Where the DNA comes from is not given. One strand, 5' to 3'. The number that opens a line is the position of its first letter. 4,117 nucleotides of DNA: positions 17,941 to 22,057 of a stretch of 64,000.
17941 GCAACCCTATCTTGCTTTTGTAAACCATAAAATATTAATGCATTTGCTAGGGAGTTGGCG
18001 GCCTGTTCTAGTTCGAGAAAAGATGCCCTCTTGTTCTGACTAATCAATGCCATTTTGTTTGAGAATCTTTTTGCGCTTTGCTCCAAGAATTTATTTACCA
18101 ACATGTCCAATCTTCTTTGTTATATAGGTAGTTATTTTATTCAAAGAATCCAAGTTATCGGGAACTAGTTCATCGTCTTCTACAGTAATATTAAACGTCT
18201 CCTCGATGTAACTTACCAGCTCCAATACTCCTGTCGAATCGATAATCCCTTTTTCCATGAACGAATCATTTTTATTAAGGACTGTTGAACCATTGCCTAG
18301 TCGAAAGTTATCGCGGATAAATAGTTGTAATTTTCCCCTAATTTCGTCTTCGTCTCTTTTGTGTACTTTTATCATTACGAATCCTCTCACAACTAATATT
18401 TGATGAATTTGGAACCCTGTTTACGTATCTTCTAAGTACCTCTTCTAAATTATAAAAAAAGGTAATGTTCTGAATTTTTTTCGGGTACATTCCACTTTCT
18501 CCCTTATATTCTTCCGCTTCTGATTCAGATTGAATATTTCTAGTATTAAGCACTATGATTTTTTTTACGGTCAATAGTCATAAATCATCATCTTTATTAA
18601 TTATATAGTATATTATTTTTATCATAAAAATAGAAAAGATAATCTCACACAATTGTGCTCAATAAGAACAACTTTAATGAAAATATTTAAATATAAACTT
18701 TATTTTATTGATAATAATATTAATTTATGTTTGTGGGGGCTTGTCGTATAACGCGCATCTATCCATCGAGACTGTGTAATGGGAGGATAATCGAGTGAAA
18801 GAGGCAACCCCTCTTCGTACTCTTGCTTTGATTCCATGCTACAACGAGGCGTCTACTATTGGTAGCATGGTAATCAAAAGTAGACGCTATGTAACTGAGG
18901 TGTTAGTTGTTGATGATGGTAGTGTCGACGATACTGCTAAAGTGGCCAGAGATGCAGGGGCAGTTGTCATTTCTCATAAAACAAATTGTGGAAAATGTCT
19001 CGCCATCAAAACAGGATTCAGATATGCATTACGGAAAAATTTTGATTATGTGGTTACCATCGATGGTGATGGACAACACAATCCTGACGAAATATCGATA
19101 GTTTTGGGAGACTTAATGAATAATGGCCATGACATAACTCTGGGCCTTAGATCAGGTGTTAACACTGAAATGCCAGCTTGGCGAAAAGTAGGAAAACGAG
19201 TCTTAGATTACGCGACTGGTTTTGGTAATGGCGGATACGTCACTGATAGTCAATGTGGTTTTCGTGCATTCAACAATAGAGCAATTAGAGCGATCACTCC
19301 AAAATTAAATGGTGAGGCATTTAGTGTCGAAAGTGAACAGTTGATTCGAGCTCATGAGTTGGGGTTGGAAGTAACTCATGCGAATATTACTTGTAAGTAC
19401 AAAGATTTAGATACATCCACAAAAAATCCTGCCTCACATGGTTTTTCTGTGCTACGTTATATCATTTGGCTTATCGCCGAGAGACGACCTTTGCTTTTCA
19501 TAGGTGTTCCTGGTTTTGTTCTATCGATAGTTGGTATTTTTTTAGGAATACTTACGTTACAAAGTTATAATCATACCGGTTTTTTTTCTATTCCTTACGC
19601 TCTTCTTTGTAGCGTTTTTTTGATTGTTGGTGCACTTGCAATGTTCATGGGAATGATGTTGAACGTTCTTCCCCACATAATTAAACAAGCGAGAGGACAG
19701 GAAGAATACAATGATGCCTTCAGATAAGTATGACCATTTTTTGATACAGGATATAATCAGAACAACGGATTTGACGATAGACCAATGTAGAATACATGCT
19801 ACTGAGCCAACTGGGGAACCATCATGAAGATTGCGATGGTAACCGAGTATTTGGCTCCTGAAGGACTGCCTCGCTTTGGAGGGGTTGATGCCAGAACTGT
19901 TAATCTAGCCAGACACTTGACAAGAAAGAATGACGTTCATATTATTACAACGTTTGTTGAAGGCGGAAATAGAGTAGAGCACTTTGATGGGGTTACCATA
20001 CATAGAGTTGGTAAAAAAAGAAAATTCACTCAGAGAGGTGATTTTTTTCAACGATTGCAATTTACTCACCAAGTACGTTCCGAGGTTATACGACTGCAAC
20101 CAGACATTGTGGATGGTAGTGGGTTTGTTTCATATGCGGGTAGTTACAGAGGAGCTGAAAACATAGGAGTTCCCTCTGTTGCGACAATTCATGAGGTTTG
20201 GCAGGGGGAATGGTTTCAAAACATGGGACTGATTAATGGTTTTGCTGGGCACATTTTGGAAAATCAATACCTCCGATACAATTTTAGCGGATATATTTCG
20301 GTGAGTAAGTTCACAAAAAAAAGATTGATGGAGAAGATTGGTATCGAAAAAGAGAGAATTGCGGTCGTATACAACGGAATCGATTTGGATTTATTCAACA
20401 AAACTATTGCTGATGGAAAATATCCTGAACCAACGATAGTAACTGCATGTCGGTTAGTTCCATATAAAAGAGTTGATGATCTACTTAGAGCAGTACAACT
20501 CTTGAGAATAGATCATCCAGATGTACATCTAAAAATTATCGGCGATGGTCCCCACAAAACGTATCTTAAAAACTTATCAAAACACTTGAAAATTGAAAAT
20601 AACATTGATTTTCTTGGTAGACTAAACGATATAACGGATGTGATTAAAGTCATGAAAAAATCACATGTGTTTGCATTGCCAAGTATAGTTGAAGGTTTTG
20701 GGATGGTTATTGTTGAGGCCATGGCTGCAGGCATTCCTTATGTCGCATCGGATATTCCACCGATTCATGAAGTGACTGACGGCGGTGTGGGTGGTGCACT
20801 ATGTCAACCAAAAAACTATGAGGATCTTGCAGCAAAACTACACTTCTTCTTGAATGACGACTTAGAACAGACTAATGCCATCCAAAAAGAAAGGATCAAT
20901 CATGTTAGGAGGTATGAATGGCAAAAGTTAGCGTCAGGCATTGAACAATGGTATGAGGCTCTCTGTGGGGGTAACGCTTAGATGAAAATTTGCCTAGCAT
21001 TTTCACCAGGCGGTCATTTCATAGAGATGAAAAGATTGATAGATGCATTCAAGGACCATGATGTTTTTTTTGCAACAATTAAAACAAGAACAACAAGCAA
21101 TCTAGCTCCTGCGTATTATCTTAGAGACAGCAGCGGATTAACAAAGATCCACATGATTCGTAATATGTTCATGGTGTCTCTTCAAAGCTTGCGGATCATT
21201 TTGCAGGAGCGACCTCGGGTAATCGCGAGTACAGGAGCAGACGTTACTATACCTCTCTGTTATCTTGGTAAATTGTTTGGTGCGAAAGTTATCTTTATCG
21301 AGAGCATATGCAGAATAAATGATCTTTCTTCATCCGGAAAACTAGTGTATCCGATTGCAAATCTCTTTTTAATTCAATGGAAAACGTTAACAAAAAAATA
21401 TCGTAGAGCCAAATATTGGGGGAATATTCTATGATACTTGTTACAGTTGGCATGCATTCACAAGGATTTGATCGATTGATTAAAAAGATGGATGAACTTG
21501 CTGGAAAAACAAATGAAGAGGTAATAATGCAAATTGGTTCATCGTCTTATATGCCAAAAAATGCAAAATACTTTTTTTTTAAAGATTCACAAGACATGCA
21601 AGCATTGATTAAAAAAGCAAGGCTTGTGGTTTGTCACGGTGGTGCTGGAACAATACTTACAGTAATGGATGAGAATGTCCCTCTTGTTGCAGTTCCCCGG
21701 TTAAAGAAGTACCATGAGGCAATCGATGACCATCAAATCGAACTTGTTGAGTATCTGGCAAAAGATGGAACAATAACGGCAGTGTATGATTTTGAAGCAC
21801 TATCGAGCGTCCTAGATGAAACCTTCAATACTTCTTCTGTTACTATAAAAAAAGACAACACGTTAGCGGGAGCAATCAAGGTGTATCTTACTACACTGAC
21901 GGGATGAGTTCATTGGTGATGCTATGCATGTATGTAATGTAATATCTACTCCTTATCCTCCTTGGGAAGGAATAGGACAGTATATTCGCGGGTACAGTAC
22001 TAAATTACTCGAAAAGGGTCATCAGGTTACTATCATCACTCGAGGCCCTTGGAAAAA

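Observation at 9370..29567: Twenty-kilobase cell-envelope glycan island bracketed by tRNA-Glu and tRNA-Gln genes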

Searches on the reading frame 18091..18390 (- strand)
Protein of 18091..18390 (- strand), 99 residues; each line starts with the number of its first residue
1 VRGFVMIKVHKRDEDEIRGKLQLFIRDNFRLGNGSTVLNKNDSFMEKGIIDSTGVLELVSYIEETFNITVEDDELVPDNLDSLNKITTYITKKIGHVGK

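Call 9: search_protein_families(library=ncbifam, proteins=[window:18091-18390:-], max_evalue=0.01)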
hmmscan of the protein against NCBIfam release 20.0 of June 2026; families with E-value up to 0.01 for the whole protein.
window:18091-18390:- (99 aa): 12 families
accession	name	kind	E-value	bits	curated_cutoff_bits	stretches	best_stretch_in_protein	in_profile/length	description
NF052616.1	ACP_for_OlsHI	equivalog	1.1e-12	48.1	130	1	15-93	2-80/83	ornithine lipid biosynthesis acyl carrier protein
NF058660.1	cispen_ACP_AmcB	equivalog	4.4e-11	42.8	80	1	38-93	23-78/80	cispentacin biosynthesis acyl carrier protein AmcB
NF003464.0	PRK05087.1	equivalog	6.1e-06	26.2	68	1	40-91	24-75/78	D-alanine--poly(phosphoribitol) ligase subunit DltC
NF002150.0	PRK00982.1-4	subfamily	6.6e-06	26.3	66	1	13-93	2-78/80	acyl carrier protein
NF002148.0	PRK00982.1-2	subfamily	1e-05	25.3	71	1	31-93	17-77/79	acyl carrier protein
TIGR00517.1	acyl_carrier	equivalog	4.1e-05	23.4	70.45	1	33-93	18-76/77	acyl carrier protein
NF005798.0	PRK07639.1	equivalog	0.00023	21.5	100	1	38-91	26-79/91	petrobactin biosynthesis protein AsbD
NF002147.0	PRK00982.1-1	equivalog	0.00027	20.7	84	1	38-92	27-79/83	acyl carrier protein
NF002149.0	PRK00982.1-3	equivalog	0.00039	20.3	106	1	35-92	20-75/78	acyl carrier protein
NF002151.0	PRK00982.1-5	equivalog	0.00091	19.3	92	1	36-93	21-76/78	acyl carrier protein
TIGR01688.1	dltC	equivalog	0.0016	18.5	52.35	1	43-88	24-69/73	D-alanine--poly(phosphoribitol) ligase subunit 2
NF009104.0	PRK12449.1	equivalog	0.0022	17.9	70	1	38-94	25-79/80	acyl carrier protein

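Call 44: search_protein_families(library=pfam, proteins=[window:18091-18390:-], max_evalue=1)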
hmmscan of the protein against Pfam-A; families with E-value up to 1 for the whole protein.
window:18091-18390:- (99 aa): 3 families
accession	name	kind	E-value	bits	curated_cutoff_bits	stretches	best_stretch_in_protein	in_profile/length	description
PF00550.31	PP-binding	-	0.00013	22.6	20.8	1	38-90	18-67/67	Phosphopantetheine attachment site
PF14573.12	PP-binding_2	-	0.0097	16.6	32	1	46-91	42-85/96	Acyl-carrier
PF16320.10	Ribosomal_L12_N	-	0.21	11.8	25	1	57-69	19-31/48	Ribosomal protein L7/L12 dimerisation domain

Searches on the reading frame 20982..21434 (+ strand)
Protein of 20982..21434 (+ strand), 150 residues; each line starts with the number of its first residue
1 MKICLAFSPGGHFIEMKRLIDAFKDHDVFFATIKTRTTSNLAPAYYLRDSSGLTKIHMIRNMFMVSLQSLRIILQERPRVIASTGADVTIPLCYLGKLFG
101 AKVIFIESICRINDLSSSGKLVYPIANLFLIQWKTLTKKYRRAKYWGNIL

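Call 5: search_protein_families(library=pfam, proteins=[window:20982-21434:+])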
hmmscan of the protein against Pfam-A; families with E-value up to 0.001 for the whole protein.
window:20982-21434:+ (150 aa): 1 family
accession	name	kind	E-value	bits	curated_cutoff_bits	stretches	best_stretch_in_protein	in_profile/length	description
PF08660.17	Alg14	-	1.3e-21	77.8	27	1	57-148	73-170/171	Oligosaccharide biosynthesis protein Alg14 like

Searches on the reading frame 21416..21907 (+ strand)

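Call 5: search_protein_families(library=pfam, proteins=[window:21416-21907:+])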
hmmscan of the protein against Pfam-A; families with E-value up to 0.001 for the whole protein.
window:21416-21907:+ (163 aa): 1 family
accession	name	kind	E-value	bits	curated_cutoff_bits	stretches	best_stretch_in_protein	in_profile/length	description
PF04101.22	Glyco_tran_28_C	-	3.5e-19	69.9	22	1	6-142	1-146/166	Glycosyltransferase family 28 C-terminal domain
